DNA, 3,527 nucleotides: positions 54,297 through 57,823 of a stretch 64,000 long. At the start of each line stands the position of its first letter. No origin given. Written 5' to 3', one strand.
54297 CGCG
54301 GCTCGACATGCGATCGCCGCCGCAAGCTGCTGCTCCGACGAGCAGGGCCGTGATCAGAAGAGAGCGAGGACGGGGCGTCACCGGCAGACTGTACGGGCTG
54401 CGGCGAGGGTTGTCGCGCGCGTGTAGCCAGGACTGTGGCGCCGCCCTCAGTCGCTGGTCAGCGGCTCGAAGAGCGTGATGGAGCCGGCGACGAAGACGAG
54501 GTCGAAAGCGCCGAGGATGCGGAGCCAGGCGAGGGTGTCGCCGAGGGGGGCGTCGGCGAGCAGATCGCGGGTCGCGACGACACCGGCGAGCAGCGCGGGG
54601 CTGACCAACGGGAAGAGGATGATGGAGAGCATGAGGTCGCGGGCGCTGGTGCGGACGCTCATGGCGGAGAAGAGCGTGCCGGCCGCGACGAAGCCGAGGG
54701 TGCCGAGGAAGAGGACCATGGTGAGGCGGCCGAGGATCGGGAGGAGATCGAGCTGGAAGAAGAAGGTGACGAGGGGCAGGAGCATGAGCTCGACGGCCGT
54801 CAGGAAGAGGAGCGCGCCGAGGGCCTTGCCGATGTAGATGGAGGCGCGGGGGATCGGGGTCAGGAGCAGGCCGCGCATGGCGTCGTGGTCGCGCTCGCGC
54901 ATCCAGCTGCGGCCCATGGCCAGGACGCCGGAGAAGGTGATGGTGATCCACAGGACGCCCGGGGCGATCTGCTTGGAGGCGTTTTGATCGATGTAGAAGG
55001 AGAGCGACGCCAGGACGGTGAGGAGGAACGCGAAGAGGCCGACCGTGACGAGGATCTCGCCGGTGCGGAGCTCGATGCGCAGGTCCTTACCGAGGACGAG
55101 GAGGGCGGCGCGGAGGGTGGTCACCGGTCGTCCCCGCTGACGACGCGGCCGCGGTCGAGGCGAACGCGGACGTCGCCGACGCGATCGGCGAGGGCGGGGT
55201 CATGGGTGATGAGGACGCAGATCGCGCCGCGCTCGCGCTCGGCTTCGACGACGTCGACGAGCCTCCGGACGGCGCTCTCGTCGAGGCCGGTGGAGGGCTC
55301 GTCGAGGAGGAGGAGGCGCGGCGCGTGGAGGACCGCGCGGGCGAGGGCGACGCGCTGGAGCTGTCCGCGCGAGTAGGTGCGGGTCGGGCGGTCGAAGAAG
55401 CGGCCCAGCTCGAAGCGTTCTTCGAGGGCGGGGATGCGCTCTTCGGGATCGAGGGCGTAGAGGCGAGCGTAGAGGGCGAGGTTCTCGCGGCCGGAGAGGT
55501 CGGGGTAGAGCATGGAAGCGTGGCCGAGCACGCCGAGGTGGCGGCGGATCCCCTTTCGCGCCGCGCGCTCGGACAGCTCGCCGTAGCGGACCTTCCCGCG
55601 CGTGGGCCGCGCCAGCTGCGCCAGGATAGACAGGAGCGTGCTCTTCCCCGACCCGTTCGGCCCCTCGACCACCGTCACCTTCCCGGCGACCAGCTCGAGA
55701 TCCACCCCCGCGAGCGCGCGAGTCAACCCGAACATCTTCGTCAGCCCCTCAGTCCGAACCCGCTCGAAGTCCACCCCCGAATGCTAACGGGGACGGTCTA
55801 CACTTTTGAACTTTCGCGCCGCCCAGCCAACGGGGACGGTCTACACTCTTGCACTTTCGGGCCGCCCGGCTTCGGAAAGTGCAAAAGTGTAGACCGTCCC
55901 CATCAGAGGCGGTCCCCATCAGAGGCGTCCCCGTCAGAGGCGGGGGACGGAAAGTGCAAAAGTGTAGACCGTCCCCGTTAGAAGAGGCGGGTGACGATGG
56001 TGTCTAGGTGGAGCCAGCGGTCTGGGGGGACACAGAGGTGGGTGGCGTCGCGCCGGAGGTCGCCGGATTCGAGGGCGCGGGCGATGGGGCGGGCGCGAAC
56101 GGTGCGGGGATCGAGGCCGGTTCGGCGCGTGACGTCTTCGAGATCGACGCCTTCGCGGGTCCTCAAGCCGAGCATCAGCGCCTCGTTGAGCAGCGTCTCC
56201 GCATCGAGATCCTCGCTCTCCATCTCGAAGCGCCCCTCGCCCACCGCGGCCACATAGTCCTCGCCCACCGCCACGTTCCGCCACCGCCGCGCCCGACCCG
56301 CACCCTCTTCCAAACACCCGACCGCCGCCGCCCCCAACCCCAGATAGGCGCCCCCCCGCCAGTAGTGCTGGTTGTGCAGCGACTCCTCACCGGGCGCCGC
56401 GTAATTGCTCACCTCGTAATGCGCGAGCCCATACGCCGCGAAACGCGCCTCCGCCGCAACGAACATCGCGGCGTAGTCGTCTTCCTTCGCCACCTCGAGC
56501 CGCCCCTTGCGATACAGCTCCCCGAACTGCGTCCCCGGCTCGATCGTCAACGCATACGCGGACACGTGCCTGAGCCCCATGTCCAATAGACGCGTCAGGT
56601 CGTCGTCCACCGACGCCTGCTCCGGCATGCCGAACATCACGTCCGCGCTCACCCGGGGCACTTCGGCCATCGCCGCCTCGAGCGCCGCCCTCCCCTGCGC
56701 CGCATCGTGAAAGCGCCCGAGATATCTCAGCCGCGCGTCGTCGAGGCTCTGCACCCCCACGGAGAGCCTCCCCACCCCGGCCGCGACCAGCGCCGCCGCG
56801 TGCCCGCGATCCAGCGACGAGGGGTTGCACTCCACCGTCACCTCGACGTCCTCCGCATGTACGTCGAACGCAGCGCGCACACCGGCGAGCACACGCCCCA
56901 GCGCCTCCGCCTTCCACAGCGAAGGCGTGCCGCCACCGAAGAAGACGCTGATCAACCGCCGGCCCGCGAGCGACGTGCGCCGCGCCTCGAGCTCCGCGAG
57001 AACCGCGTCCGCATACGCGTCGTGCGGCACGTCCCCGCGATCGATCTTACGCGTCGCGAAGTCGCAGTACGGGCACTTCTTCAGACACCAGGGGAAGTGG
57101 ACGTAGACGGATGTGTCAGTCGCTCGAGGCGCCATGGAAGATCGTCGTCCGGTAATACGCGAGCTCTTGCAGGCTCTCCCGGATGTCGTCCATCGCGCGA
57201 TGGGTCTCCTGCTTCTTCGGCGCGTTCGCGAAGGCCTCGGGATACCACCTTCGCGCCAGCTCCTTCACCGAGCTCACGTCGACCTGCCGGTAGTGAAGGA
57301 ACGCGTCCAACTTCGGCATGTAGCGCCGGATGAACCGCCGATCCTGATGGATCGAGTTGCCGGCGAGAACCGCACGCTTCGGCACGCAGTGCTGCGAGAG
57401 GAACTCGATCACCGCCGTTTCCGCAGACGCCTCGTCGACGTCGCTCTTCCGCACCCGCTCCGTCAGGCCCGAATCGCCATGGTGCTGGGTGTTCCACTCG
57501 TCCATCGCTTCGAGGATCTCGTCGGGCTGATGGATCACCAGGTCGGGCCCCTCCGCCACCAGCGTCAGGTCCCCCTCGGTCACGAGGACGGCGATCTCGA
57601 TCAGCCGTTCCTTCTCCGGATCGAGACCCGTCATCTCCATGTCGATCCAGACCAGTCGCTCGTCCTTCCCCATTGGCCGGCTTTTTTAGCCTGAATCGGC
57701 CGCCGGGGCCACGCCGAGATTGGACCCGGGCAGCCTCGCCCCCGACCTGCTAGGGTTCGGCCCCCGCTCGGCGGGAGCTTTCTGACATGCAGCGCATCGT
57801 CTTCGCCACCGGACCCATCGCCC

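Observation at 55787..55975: REP-like locus C: 2 forward plus 2 reverse variant copies, plus three tandem 15-mers, between hemW and ccmA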

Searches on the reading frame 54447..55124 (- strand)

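Call 9: search_protein_families(library=pfam, proteins=[window:54447-55124:-])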
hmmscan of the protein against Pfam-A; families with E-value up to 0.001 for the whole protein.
window:54447-55124:- (225 aa): 4 families
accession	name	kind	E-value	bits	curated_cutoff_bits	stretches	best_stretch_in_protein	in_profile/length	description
PF03379.19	CcmB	-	1.4e-27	97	24.9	1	9-212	3-202/215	CcmB protein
PF12730.13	ABC2_membrane_4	-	5.9e-06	26.8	27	1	32-170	22-171/179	ABC-2 family transporter protein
PF12698.13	ABC2_membrane_3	-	8.1e-06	25.6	31.6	1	47-180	158-288/347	ABC-2 family transporter protein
PF12679.13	ABC2_membrane_2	-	1.2e-05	25.2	27.2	1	46-204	40-232/283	ABC-2 family transporter protein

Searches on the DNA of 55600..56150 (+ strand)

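Call 11: search_rna_families(source=window, start=55600, end=56150, threshold=evalue, max_evalue=10)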
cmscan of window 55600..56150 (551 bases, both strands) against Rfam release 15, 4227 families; matches with E-value up to 10: 9.
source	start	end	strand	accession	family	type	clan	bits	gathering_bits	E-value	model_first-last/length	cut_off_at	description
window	55826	55907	-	RF04242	mir-5595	Gene; miRNA;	-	39.2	100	2.1e-06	1-72/72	no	mir-5595 microRNA precursor family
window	55830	55903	+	RF04242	mir-5595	Gene; miRNA;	-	34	100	5.4e-05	1-72/72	no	mir-5595 microRNA precursor family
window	55824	55911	+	RF03489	mir-4796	Gene; miRNA;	-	31.9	90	0.00011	1-93/93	no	mir-4796 microRNA precursor family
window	55840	55893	+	RF04132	mir-4436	Gene; miRNA;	-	30.1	74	0.00025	1-85/85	no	mir-4436 microRNA precursor family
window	55818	55912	-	RF04168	MIR839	Gene; miRNA;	-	29.6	200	0.00055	1-267/267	no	MIR839 microRNA precursor family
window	55830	55903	-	RF03511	mir-5444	Gene; miRNA;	-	20.5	90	0.18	1-89/89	no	mir-5444 microRNA precursor family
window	55833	55900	-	RF02598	EBv-sisRNA-2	Gene;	-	18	41.8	6.2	1-76/76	no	Epstein-Barr virus stable intronic sequence RNA 2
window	55843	55889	-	RF01539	TB11Cs4H1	Gene; snRNA; snoRNA; HACA-box;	-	17.6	45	1.2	1-72/72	no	Trypanosomatid snoRNA TB11Cs4H1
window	55813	55879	+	RF02147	MEG8_3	Gene; lncRNA;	-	12.6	40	1.3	1-66/66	no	Maternally expressed 8 exon 3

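Call 34: search_dna_similar(query=window:55775-55985:+, collection=plasmids, mode=distant, max_evalue=1)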
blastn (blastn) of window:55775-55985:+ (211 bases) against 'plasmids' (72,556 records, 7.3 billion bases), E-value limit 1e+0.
No match.

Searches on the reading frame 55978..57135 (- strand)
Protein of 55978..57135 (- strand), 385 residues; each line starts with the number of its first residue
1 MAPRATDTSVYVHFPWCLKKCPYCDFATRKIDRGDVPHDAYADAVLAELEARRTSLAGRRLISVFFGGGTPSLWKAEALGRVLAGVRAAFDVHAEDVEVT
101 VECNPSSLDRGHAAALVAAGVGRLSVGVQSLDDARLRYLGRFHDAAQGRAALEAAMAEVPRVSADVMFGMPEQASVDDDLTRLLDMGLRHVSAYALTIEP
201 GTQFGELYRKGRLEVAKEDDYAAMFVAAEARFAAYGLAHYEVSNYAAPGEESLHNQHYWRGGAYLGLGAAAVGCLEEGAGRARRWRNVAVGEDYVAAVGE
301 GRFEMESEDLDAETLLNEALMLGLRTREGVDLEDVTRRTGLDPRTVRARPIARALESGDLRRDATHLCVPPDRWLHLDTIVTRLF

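Call 9: search_protein_families(library=pfam, proteins=[window:55978-57135:-])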
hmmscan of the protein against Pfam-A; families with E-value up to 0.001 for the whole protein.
window:55978-57135:- (385 aa): 2 families
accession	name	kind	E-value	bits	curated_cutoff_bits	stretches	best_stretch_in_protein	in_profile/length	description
PF04055.27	Radical_SAM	-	1.4e-19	71.3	29.5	1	11-173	1-154/166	Radical SAM superfamily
PF06969.22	HemN_C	-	3.1e-14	53.2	24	1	310-371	1-62/67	HemN C-terminal domain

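Call 15: find_homologous_proteins(query=window:55978-57135:-, max_evalue=1e-50)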
Query window:55978-57135:- (385 aa): 7442 proteins with E <= 1e-50 among 8000 candidates; the best 120 are listed.
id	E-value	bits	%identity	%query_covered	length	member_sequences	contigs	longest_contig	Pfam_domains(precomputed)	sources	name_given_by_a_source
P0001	3.8e-254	861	100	100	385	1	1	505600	PF04055.28,PF06969.23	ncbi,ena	-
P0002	8.8e-187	639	76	99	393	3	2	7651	PF04055.28,PF06969.23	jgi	jgi:oxygen-independent coproporphyrinogen-3 oxidase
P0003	8.9e-183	626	74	100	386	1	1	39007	PF04055.28,PF06969.23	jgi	-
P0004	2.5e-166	572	68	99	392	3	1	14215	PF04055.28,PF06969.23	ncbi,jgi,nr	ncbi:MAG: coproporphyrinogen III oxidase family protein [Deltaproteobacteria bacterium]|nr:MAG: copr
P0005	3.4e-165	568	69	98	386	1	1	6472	PF04055.28,PF06969.23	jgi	jgi:oxygen-independent coproporphyrinogen-3 oxidase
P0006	4.5e-163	561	67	100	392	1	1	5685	PF04055.28,PF06969.23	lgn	-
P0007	9.6e-163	560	67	99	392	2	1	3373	PF04055.28,PF06969.23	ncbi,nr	ncbi:MAG: radical SAM family heme chaperone HemW [Deltaproteobacteria bacterium]|nr:radical SAM fami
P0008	5.0e-161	554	69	99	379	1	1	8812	PF04055.28,PF06969.23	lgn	-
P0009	8.3e-158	544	68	98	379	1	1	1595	PF04055.28,PF06969.23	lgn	-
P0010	5.2e-156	538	67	98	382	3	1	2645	PF04055.28,PF06969.23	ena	-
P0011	1.0e-155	537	67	99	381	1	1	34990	PF04055.28,PF06969.23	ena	-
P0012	1.7e-155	536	68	98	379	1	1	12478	PF04055.28,PF06969.23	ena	-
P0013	2.3e-155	536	66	99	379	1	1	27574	PF04055.28,PF06969.23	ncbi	-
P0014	2.4e-155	535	66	99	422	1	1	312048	PF04055.28,PF06969.23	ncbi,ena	-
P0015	3.7e-154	532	66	99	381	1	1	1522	PF04055.28,PF06969.23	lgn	-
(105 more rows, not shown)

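Call 17: find_encoding_contigs(protein=P0001, flank=10000, max_places=3)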
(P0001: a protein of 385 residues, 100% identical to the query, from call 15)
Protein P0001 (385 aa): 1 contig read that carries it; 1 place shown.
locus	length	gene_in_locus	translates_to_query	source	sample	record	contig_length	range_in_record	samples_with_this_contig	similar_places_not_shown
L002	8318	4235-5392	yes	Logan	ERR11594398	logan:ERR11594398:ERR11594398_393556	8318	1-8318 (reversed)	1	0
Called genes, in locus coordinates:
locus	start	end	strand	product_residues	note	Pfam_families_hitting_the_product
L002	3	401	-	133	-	?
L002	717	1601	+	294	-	PF26233:NicX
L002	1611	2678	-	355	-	PF00226:DnaJ, PF01556:DnaJ_C, PF00684:DnaJ_CXXCXGXG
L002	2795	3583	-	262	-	PF12974:Phosphonate-bd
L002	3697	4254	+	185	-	PF00929:RNase_T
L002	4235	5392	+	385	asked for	PF04055:Radical_SAM, PF06969:HemN_C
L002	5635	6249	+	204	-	PF02463:SMC_N (faint), PF00005:ABC_tran, PF13604:AAA_30 (weak), PF13304:AAA_21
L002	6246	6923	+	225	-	PF03379:CcmB, PF12679:ABC2_membrane_2 (faint), PF12730:ABC2_membrane_4 (weak), PF12698:ABC2_membrane_3 (weak)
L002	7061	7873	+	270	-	-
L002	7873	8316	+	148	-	?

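Call 18: find_encoding_contigs(protein=P0003, flank=6000, max_places=3)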
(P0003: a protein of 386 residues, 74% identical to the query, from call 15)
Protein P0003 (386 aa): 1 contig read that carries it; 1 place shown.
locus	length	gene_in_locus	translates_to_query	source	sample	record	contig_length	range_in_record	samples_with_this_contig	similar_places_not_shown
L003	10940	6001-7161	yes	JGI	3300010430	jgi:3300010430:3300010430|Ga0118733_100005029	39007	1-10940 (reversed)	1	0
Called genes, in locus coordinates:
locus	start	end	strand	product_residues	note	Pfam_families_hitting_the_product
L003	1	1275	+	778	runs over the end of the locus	PF13174:TPR_6 (faint), PF01464:SLT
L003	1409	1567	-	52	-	-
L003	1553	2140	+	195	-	-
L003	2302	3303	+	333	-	-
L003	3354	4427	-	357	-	PF00226:DnaJ, PF01556:DnaJ_C, PF00684:DnaJ_CXXCXGXG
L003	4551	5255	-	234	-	PF12974:Phosphonate-bd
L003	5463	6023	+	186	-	PF00929:RNase_T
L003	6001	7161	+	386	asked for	PF04055:Radical_SAM, PF06969:HemN_C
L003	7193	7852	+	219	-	PF02463:SMC_N (faint), PF00005:ABC_tran, PF13604:AAA_30 (faint), PF13401:AAA_22 (weak), PF13304:AAA_21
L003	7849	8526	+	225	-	PF03379:CcmB, PF12730:ABC2_membrane_4 (weak)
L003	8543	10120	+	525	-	PF00069:Pkinase, PF07714:PK_Tyr_Ser-Thr, PF03109:ABC1 (weak)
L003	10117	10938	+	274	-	?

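Call 19: find_encoding_contigs(protein=P0002, flank=6000, max_places=3)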
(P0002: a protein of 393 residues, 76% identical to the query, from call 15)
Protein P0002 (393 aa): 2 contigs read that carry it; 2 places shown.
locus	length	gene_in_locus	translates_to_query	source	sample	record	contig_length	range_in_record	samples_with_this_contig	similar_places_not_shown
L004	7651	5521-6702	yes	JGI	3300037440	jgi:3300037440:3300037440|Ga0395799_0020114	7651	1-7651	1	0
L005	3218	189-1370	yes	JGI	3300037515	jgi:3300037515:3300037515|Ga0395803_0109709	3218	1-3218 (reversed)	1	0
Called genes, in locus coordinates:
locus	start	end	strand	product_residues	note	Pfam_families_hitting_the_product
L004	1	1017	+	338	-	?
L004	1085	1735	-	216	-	PF00076:RRM_1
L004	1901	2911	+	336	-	-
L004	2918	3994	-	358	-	PF00226:DnaJ, PF01556:DnaJ_C, PF00684:DnaJ_CXXCXGXG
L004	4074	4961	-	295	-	PF12974:Phosphonate-bd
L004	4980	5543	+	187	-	PF00929:RNase_T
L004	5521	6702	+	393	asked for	PF04055:Radical_SAM, PF06969:HemN_C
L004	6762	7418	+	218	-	PF00005:ABC_tran, PF02463:SMC_N (faint), PF13604:AAA_30 (weak), PF13401:AAA_22 (faint), PF13304:AAA_21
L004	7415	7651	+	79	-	?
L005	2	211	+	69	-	PF00929:RNase_T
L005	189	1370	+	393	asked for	PF04055:Radical_SAM, PF06969:HemN_C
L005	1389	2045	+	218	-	PF00005:ABC_tran, PF02463:SMC_N (faint), PF13604:AAA_30 (weak), PF13401:AAA_22 (faint), PF13304:AAA_21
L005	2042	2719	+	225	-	PF03379:CcmB, PF12730:ABC2_membrane_4 (weak)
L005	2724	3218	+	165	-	?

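Call 64: find_encoding_contigs(protein=P0004, flank=10000, max_places=2)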
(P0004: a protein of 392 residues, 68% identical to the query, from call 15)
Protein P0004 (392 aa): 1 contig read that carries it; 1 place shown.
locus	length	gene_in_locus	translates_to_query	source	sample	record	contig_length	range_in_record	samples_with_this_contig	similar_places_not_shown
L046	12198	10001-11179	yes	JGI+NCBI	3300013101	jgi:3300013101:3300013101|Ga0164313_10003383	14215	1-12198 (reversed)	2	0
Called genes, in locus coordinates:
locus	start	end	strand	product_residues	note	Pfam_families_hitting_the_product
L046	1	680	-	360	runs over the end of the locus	PF00226:DnaJ, PF01556:DnaJ_C, PF00684:DnaJ_CXXCXGXG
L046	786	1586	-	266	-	PF12974:Phosphonate-bd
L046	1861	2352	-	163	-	-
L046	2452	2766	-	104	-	-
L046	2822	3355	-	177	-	-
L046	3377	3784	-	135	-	-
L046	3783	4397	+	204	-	PF03330:DPBB_1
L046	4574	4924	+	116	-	-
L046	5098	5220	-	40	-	-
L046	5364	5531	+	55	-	-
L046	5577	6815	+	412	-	PF09375:Peptidase_M75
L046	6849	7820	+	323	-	PF04116:FA_hydroxylase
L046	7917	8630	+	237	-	-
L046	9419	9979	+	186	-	PF00929:RNase_T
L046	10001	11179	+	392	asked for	PF04055:Radical_SAM, PF06969:HemN_C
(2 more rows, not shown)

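Call 65: find_encoding_contigs(protein=P0013, flank=10000, max_places=2)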
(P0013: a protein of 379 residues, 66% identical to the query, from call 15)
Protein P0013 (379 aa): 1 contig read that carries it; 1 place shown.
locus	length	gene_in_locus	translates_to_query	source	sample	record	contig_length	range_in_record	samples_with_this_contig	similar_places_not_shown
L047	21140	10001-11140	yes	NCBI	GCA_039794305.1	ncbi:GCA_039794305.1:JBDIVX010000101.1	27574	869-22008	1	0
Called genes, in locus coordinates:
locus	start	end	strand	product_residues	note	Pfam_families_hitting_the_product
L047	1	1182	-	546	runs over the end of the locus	PF11617:Cu-binding_MopE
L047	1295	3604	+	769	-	PF13174:TPR_6 (faint), PF13525:YfiO (faint), PF01464:SLT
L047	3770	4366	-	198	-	-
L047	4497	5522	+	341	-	PF02073:Peptidase_M29 (faint), PF26233:NicX (weak)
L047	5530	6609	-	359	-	PF00226:DnaJ, PF01556:DnaJ_C, PF00684:DnaJ_CXXCXGXG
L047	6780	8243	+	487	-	PF03544:TonB_C (weak)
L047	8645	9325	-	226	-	-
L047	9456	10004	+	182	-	PF00929:RNase_T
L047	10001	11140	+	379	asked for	PF04055:Radical_SAM, PF06969:HemN_C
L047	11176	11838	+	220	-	PF02463:SMC_N (faint), PF00005:ABC_tran, PF13604:AAA_30 (weak), PF13401:AAA_22 (faint), PF13304:AAA_21 (weak)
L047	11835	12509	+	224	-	PF01061:ABC2_membrane, PF03379:CcmB, PF12698:ABC2_membrane_3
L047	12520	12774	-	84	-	-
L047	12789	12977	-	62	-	-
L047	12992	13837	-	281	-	PF01145:Band_7 (weak)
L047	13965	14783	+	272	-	-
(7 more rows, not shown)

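Call 66: find_encoding_contigs(protein=P0014, flank=10000, max_places=2)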
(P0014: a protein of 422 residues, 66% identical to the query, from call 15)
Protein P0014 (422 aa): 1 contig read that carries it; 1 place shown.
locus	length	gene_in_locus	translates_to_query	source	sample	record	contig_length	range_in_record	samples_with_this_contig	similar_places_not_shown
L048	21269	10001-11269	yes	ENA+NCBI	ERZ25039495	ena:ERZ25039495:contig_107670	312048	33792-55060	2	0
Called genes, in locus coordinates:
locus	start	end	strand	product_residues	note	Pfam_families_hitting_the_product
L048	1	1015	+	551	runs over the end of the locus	-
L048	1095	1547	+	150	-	-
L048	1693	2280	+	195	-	-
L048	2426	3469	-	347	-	-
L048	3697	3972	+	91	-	-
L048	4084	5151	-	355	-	PF00226:DnaJ, PF01556:DnaJ_C, PF00684:DnaJ_CXXCXGXG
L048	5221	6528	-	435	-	-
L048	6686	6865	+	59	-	-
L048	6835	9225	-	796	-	PF02445:NadA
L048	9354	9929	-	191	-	-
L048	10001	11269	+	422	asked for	PF04055:Radical_SAM, PF06969:HemN_C (weak)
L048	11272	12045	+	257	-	PF00005:ABC_tran, PF13604:AAA_30 (weak), PF13304:AAA_21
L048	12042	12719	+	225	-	PF01061:ABC2_membrane, PF03379:CcmB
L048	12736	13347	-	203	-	PF08534:Redoxin, PF00578:AhpC-TSA, PF13905:Thioredoxin_8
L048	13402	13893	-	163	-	-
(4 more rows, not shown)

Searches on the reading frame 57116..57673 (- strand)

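Call 9: search_protein_families(library=pfam, proteins=[window:57116-57673:-])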
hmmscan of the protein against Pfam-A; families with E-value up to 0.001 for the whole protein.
window:57116-57673:- (185 aa): 2 families
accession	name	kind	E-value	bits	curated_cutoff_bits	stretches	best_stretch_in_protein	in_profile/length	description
PF00929.31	RNase_T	-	1.8e-36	126.6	24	1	8-170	1-163/164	Exonuclease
PF16473.11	Rv2179c-like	-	0.00083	19.5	27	0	79-167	78-169/177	3'-5' exoribonuclease Rv2179c-like domain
